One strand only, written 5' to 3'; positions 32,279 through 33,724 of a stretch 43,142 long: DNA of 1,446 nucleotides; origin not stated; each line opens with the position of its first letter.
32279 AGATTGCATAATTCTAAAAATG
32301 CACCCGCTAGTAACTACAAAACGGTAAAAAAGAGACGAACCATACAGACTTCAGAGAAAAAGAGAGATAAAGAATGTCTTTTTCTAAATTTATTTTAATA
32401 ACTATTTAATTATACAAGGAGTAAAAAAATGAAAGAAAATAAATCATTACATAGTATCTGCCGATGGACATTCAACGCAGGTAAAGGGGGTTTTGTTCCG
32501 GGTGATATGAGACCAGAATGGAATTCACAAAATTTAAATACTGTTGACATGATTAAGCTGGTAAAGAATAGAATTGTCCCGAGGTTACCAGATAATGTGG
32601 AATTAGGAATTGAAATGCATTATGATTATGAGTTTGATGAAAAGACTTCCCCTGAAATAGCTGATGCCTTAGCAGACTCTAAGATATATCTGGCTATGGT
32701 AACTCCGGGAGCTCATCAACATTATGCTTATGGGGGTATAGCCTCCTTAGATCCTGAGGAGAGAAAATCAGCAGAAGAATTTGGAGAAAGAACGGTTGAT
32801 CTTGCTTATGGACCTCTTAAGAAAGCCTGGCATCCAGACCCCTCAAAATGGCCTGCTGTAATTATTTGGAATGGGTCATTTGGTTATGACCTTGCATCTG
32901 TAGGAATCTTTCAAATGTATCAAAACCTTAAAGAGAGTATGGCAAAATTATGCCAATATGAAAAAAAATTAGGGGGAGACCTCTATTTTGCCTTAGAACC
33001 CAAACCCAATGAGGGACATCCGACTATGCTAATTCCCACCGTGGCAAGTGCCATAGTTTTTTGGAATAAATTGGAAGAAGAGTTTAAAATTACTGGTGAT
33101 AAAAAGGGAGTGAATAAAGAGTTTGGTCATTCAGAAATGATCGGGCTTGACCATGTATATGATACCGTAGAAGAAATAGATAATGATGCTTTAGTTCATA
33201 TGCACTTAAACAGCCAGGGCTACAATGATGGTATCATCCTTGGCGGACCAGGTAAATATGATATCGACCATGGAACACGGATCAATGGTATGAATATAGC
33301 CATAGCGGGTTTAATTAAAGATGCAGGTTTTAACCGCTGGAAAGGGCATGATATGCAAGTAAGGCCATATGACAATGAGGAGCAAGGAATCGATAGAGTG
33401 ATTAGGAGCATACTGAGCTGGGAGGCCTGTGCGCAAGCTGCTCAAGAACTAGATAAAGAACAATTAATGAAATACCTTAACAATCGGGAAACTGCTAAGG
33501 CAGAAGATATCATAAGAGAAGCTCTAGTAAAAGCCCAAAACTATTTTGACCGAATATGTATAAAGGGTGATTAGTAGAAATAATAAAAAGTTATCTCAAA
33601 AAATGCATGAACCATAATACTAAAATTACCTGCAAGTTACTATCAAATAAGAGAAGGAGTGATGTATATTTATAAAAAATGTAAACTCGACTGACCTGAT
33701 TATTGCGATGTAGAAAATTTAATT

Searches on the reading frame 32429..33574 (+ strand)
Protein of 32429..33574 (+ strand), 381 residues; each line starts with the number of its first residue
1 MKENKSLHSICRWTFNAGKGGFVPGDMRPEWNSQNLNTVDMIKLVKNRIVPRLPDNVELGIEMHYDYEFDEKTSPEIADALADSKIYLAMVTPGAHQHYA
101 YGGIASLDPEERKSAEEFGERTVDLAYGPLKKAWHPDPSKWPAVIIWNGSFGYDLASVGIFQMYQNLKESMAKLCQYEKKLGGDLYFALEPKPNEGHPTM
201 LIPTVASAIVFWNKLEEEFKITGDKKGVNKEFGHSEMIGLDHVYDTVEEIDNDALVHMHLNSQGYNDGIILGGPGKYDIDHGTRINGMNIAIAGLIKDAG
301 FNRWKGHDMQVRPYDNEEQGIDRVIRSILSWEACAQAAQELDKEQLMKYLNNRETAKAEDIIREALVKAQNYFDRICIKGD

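Call 10: find_encoding_contigs(protein=window:32429-33574:+, flank=10000, max_places=10)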
Protein window:32429-33574:+ (381 aa): 2 contigs read that carry it; 1 place shown.
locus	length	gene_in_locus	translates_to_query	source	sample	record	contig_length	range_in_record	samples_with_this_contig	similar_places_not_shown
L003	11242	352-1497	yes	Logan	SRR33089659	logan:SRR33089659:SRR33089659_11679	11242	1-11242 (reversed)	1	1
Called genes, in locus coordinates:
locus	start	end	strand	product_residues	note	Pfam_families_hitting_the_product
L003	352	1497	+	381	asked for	PF01261:AP_endonuc_2 (weak)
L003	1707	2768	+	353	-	PF00532:Peripla_BP_1, PF13407:Peripla_BP_4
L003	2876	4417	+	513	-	PF00005:ABC_tran, PF09818:ABC_ATPase (faint), PF13304:AAA_21 (faint), PF00005:ABC_tran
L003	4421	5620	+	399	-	PF02653:BPD_transp_2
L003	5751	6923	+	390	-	PF01408:GFO_IDH_MocA, PF02894:GFO_IDH_MocA_C, PF22725:GFO_IDH_MocA_C3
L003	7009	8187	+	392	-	PF13412:HTH_24 (weak), PF00480:ROK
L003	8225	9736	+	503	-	PF00370:FGGY_N, PF02782:FGGY_C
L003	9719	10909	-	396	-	PF10509:GalKase_gal_bdg, PF00288:GHMP_kinases_N, PF08544:GHMP_kinases_C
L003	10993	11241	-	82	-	?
